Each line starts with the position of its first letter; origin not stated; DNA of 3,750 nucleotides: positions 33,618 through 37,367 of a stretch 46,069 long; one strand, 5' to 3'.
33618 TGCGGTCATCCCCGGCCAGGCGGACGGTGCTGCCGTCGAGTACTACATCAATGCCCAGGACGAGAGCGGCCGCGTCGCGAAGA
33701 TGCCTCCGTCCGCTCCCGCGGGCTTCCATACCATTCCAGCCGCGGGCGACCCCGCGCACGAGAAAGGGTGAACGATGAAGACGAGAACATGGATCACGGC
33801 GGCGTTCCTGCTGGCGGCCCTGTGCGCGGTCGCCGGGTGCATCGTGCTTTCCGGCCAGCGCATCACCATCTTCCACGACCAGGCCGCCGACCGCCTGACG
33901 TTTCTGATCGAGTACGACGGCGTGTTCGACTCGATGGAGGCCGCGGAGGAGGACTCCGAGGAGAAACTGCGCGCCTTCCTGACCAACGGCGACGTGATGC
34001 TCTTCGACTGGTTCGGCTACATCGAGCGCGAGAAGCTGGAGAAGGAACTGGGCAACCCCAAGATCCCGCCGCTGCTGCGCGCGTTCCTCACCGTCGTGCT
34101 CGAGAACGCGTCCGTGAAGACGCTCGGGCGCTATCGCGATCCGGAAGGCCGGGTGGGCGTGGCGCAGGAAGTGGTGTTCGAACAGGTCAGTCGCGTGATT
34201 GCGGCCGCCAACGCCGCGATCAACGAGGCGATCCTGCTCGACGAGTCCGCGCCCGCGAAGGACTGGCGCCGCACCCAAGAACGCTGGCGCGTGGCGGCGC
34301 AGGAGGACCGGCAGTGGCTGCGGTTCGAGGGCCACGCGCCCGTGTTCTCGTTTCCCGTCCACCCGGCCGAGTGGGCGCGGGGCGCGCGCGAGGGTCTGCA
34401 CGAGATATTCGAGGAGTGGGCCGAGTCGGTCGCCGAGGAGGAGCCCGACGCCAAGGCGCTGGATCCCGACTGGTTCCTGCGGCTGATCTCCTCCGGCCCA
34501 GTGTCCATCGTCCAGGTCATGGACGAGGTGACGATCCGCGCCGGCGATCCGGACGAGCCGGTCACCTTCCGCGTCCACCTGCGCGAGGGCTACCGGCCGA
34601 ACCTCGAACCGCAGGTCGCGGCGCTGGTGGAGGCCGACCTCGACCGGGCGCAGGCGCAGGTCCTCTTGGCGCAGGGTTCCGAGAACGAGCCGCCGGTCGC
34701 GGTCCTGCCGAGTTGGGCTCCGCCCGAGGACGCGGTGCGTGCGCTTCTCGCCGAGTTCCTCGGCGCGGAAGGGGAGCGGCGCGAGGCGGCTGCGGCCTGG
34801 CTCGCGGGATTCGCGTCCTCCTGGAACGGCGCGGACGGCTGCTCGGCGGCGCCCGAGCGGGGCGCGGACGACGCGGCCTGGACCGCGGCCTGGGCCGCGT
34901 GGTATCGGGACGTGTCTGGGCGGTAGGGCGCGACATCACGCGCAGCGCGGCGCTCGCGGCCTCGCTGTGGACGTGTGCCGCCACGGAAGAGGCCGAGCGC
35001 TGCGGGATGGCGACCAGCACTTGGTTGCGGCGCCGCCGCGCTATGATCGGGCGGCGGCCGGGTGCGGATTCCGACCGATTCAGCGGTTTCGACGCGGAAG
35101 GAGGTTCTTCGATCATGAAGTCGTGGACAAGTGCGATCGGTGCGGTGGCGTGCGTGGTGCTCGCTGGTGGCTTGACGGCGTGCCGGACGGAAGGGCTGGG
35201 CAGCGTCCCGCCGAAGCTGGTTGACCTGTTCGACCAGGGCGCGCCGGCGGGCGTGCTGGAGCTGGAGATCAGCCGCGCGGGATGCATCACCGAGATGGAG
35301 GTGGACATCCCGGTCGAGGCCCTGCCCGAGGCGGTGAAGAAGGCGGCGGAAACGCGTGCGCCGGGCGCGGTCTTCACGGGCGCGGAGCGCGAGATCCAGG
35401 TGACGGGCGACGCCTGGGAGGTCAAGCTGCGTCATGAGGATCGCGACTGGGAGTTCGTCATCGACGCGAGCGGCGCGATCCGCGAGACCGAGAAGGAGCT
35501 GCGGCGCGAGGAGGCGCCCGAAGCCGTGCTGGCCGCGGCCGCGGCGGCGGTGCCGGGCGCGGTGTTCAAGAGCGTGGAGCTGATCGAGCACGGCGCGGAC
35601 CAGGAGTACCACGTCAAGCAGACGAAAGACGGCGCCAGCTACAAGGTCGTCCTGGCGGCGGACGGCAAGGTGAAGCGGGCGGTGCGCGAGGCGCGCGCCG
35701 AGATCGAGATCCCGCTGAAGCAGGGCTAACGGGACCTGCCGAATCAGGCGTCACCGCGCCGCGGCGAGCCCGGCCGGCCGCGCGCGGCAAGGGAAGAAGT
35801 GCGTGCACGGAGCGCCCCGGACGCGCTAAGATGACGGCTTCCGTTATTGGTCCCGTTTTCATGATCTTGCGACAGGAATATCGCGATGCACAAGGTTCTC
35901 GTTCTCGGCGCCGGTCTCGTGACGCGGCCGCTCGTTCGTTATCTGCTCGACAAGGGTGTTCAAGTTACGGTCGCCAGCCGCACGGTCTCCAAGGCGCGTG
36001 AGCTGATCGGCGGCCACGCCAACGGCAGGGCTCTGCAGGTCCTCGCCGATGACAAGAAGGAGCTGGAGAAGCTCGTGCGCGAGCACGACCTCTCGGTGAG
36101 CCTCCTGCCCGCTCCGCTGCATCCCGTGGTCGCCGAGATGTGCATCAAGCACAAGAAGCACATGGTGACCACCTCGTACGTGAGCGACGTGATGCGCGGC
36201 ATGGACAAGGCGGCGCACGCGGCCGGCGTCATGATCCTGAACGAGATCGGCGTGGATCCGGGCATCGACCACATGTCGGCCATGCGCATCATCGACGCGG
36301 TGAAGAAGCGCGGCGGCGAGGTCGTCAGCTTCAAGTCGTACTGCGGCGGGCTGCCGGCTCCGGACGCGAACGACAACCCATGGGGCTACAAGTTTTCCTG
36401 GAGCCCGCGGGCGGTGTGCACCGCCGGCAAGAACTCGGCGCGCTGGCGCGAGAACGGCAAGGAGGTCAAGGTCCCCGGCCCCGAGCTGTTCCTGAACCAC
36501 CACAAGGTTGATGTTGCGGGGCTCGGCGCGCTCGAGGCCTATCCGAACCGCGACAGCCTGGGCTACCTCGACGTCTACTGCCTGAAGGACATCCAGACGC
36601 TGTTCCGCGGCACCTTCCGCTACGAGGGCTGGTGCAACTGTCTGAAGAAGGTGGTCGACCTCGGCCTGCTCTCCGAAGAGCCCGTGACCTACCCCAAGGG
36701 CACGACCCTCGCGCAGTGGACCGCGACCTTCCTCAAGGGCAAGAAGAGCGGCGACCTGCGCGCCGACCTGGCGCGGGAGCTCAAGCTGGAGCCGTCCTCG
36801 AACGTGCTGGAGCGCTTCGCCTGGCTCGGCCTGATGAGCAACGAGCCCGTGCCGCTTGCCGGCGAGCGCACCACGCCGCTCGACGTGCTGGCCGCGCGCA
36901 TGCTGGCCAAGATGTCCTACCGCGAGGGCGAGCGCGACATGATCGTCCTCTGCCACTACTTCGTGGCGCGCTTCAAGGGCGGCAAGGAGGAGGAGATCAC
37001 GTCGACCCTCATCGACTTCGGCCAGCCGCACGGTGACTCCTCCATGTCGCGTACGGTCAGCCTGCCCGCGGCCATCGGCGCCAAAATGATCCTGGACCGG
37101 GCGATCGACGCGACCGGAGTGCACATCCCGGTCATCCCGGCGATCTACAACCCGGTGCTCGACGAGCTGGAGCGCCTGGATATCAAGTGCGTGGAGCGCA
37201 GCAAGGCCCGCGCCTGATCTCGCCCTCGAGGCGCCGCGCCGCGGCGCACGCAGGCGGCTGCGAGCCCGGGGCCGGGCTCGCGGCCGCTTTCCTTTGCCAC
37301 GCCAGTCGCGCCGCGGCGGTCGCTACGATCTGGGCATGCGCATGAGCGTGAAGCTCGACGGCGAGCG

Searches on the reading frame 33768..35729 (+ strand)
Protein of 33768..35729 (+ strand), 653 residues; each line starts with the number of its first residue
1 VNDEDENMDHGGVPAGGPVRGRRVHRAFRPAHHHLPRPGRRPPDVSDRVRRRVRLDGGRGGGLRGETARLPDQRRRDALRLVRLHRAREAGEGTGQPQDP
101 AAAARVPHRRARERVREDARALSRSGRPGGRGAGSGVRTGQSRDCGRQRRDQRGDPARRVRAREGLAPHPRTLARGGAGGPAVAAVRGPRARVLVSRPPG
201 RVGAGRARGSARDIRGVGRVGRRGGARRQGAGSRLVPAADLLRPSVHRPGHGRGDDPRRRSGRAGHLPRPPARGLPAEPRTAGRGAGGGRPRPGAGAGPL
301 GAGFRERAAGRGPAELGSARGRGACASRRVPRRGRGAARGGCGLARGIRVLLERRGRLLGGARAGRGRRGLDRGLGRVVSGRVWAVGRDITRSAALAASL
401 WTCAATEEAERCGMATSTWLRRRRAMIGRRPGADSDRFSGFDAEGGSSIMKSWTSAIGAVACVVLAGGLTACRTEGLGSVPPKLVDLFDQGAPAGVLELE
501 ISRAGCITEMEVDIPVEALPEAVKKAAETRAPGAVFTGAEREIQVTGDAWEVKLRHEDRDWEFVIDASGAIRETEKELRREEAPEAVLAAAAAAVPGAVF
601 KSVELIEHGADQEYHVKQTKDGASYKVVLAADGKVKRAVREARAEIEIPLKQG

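Call 59: search_protein_families(library=pfam, proteins=[window:33768-35729:+], max_evalue=0.0001)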
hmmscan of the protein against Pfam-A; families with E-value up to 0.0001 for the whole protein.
window:33768-35729:+ (653 aa): 1 family
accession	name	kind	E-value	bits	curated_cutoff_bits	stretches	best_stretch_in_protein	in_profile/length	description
PF03413.25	PepSY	-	1.1e-07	32.4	24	0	520-567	4-51/60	Peptidase propeptide and YPEB domain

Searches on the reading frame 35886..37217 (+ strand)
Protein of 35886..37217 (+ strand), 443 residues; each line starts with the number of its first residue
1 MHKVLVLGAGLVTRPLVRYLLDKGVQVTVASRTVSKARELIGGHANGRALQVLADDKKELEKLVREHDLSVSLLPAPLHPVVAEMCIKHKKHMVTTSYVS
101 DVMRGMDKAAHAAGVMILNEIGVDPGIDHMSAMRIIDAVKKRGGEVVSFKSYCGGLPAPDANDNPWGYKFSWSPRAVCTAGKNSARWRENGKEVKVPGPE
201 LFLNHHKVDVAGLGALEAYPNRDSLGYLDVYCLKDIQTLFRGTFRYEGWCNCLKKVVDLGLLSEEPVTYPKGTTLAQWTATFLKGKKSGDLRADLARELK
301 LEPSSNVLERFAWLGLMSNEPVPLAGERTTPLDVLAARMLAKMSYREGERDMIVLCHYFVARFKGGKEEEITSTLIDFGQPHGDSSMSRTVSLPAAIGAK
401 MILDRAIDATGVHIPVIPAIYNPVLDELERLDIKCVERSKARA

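Call 59: search_protein_families(library=pfam, proteins=[window:35886-37217:+], max_evalue=0.0001)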
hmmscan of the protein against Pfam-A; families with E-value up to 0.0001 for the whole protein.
window:35886-37217:+ (443 aa): 3 families
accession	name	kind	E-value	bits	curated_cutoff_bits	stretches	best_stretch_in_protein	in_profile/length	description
PF16653.10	Sacchrp_dh_C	-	1.5e-81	274.8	31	1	122-430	1-262/265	Saccharopine dehydrogenase C-terminal domain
PF03435.24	Sacchrp_dh_NADP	-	5.3e-23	82.2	25.1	1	4-118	1-129/129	Saccharopine dehydrogenase NADP binding domain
PF01488.26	Shikimate_DH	-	5.4e-07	30.2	24.3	1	2-82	13-91/138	Shikimate / quinate 5-dehydrogenase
